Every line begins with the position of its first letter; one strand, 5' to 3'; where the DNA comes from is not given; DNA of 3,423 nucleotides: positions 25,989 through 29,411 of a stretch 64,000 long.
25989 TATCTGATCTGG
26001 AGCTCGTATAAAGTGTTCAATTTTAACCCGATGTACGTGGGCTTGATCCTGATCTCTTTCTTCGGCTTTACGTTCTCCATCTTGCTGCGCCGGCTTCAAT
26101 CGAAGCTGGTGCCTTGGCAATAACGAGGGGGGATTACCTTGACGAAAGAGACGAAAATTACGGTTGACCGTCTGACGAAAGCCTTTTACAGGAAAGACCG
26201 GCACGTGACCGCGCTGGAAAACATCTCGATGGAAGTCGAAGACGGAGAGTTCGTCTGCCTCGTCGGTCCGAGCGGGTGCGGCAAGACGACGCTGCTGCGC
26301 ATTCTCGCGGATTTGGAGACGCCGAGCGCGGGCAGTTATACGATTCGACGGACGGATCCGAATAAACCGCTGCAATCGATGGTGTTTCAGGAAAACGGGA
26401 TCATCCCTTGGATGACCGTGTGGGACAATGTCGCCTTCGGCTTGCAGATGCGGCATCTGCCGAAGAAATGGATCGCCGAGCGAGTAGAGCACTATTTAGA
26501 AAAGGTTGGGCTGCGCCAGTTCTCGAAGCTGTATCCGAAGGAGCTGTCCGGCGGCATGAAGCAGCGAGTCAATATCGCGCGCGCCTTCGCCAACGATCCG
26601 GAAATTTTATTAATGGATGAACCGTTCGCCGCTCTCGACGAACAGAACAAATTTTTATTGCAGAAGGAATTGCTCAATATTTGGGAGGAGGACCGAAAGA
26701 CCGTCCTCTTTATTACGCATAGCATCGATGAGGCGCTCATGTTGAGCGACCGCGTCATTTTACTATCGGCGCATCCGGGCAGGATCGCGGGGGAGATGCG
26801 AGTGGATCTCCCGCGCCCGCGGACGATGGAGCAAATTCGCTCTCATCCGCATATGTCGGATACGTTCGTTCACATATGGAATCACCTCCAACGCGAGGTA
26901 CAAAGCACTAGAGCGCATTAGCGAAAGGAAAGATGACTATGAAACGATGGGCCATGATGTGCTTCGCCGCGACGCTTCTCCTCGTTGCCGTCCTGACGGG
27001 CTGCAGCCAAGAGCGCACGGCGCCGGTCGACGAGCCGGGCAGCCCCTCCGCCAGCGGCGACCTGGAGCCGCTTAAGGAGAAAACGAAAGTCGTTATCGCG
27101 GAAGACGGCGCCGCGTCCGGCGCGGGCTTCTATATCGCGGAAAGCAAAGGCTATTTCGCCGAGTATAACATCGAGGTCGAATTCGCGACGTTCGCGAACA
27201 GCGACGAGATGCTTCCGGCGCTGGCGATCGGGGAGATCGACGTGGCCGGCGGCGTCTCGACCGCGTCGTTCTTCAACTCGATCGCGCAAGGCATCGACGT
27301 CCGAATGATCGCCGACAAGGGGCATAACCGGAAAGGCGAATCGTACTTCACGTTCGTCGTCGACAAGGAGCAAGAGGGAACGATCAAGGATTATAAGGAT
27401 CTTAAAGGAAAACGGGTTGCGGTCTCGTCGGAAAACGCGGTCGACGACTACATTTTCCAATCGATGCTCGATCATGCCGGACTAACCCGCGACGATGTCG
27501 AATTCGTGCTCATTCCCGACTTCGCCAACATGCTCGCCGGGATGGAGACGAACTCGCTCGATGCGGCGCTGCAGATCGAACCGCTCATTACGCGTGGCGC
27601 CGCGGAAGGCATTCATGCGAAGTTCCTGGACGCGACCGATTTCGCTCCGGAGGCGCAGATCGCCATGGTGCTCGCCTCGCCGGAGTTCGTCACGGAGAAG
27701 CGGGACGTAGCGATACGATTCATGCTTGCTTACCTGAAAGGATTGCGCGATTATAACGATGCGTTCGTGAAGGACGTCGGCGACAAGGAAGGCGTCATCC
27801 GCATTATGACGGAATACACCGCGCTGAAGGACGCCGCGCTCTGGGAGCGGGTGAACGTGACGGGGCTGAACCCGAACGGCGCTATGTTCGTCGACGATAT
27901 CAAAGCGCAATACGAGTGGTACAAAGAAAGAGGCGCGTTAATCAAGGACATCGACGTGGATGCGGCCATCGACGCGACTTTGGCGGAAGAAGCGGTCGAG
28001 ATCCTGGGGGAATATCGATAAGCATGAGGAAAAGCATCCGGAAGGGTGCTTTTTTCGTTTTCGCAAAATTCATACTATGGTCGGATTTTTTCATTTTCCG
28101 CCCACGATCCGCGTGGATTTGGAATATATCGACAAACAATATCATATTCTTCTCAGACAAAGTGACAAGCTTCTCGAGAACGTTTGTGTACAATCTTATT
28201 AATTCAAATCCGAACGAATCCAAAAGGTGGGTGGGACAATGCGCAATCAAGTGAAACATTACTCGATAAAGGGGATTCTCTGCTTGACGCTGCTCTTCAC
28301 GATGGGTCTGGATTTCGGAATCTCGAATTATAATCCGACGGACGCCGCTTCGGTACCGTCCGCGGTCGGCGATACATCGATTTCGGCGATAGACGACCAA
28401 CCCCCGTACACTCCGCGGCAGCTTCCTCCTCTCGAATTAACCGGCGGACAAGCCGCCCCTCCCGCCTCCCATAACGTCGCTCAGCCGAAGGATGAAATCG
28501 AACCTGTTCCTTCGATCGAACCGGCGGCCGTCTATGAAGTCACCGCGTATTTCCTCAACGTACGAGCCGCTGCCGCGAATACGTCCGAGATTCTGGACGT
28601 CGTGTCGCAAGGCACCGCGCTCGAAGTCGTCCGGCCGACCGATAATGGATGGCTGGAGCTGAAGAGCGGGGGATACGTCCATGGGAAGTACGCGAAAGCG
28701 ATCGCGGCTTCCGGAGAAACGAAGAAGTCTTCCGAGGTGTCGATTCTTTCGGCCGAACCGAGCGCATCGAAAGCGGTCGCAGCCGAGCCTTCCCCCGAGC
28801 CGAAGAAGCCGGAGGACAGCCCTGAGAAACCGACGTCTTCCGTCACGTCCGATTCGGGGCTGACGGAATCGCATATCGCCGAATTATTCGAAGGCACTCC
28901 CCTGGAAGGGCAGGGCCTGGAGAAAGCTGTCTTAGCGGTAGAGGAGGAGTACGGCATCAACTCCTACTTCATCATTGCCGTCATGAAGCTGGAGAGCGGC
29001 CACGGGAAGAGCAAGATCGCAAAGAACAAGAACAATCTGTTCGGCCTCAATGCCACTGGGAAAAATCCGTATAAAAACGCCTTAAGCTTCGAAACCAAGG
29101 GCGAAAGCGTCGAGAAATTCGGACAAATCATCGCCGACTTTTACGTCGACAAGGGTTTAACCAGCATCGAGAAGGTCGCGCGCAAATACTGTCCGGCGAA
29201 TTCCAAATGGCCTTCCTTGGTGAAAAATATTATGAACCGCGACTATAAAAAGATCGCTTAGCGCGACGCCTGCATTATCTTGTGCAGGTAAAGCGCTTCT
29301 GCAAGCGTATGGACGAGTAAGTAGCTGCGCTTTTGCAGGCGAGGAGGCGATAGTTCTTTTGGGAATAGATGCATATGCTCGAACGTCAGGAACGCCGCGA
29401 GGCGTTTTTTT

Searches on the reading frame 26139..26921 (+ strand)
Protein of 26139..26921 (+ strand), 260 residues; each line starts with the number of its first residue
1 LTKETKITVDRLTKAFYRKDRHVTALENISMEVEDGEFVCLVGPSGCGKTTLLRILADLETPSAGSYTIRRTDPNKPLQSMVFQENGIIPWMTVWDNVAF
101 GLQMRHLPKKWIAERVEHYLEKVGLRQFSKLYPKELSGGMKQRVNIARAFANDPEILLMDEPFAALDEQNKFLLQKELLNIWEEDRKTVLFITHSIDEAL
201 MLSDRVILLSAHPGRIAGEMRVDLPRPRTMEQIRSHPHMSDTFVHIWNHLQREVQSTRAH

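Call 62: search_protein_families(library=pfam, proteins=[window:26139-26921:+], max_evalue=0.001)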
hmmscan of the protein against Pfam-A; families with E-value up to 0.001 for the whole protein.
window:26139-26921:+ (260 aa): 11 families
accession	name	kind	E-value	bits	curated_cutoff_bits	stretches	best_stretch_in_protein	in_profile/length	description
PF00005.33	ABC_tran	-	7.9e-33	114.4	25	1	26-164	1-137/137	ABC transporter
PF13304.12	AAA_21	-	7.8e-08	33.2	27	1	38-78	1-58/304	AAA domain, putative AbiEii toxin, Type IV TA system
PF00004.35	AAA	-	2.5e-06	28.4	21.2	0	39-58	1-20/131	ATPase family associated with various cellular activities (AAA)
PF13191.12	AAA_16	-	2e-05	25.6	32.6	1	16-62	2-51/167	AAA ATPase domain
PF13401.12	AAA_22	-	5.5e-05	23.9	27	1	36-75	5-33/130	AAA domain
PF02463.25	SMC_N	-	6.6e-05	22.9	40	0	129-201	130-202/220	RecF/RecN/SMC N terminal domain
PF13521.12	AAA_28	-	0.00018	22.2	27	1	39-62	2-26/164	AAA domain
PF01637.24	ATPase_2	-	0.00024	21.4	33.2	0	26-186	11-143/225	ATPase domain predominantly from Archaea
PF03215.21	Rad17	-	0.00043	20.7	23.8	1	24-62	33-71/186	Rad17 P-loop domain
PF13175.12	AAA_15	-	0.00049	20.3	32.1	0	26-57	14-44/374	AAA ATPase domain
PF03193.22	RsgA_GTPase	-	0.00084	19.6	30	0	19-58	90-128/174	RsgA GTPase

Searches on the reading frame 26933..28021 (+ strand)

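Call 62: search_protein_families(library=pfam, proteins=[window:26933-28021:+], max_evalue=0.001)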
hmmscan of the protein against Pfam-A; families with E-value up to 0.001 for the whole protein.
window:26933-28021:+ (362 aa): 4 families
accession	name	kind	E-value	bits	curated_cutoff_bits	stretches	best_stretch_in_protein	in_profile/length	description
PF09084.16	NMT1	-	1.8e-23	84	20.5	1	64-272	5-207/216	NMT1/THI5 like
PF13379.11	NMT1_2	-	1.9e-14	54.5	24.7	1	67-264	22-228/252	NMT1-like family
PF12974.12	Phosphonate-bd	-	1.1e-06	28.6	27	1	79-191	28-139/242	ABC transporter, phosphonate, periplasmic substrate-binding protein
PF16868.10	NMT1_3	-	0.0004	20.5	27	1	137-222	91-174/289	NMT1-like family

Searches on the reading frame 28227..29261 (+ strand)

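Call 62: search_protein_families(library=pfam, proteins=[window:28227-29261:+], max_evalue=0.001)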
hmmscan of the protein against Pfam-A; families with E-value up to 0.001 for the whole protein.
window:28227-29261:+ (344 aa): 2 families
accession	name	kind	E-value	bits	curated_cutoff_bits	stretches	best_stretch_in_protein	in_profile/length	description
PF01832.25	Glucosaminidase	-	5.9e-12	46.8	30.2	1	234-338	3-120/123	Mannosyl-glycoprotein endo-beta-N-acetylglucosaminidase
PF08239.17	SH3_3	-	3.5e-06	27.5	27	1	110-155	3-52/54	Bacterial SH3 domain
